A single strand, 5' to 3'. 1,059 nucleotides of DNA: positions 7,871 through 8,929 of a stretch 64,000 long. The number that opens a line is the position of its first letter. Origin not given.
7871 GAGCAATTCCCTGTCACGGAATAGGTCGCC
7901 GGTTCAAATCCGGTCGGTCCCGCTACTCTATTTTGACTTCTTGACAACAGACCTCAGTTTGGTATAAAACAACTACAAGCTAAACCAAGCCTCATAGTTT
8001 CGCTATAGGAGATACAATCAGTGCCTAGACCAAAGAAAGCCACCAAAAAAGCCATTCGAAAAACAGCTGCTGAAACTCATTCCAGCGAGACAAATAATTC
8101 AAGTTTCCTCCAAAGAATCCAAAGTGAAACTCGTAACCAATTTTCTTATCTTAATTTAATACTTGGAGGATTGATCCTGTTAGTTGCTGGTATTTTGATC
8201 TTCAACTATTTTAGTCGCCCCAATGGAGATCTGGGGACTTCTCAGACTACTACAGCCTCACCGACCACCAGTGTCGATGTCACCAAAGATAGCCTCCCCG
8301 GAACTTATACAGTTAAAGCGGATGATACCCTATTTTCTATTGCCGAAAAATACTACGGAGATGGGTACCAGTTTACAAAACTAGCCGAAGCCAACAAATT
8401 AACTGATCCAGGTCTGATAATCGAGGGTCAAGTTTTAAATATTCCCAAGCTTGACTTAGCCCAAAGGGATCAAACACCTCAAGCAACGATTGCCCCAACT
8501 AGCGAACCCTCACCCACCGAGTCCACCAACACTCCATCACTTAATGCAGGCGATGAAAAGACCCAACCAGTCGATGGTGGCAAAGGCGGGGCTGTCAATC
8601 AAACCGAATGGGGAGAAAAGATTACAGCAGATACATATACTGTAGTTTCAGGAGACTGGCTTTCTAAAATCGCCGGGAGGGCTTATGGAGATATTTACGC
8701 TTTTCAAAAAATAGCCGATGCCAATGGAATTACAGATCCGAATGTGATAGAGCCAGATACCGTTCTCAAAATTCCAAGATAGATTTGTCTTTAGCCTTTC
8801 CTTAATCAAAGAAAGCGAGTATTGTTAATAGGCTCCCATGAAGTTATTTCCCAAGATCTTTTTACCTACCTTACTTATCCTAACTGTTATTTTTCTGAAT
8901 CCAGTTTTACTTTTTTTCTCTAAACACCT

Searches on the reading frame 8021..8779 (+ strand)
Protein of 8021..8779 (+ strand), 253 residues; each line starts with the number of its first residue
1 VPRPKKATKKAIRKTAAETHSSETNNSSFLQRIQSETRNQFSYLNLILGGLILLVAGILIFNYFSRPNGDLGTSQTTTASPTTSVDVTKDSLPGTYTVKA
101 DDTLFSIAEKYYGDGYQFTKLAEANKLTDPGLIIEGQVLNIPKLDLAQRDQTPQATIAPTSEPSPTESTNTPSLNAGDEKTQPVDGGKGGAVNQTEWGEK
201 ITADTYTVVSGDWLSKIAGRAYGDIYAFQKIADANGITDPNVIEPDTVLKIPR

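Call 16: search_protein_families(library=pfam, proteins=[window:8021-8779:+], max_evalue=0.01)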
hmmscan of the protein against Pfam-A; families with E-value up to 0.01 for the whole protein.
window:8021-8779:+ (253 aa): 5 families
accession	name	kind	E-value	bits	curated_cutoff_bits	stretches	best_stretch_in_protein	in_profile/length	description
PF01476.26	LysM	-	6.3e-23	80.9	20.9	2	96-142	1-43/43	LysM domain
PF23473.1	LysM3_LYK4_5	-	1.4e-07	31.9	29.3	1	205-252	4-47/48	LYK4/5 LysM3 domain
PF23472.1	LysM2_CERK1_LYK3_4_5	-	1.5e-05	25.2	27.4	0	95-142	7-54/56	LYK3/4/5 LysM2 domain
PF23457.1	LysM2_NFP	-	0.00043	20.7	36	0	95-138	7-50/56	NFP LysM2 domain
PF05489.18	Phage_tail_X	-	0.0081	16.2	22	0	101-139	8-43/60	Phage Tail Protein X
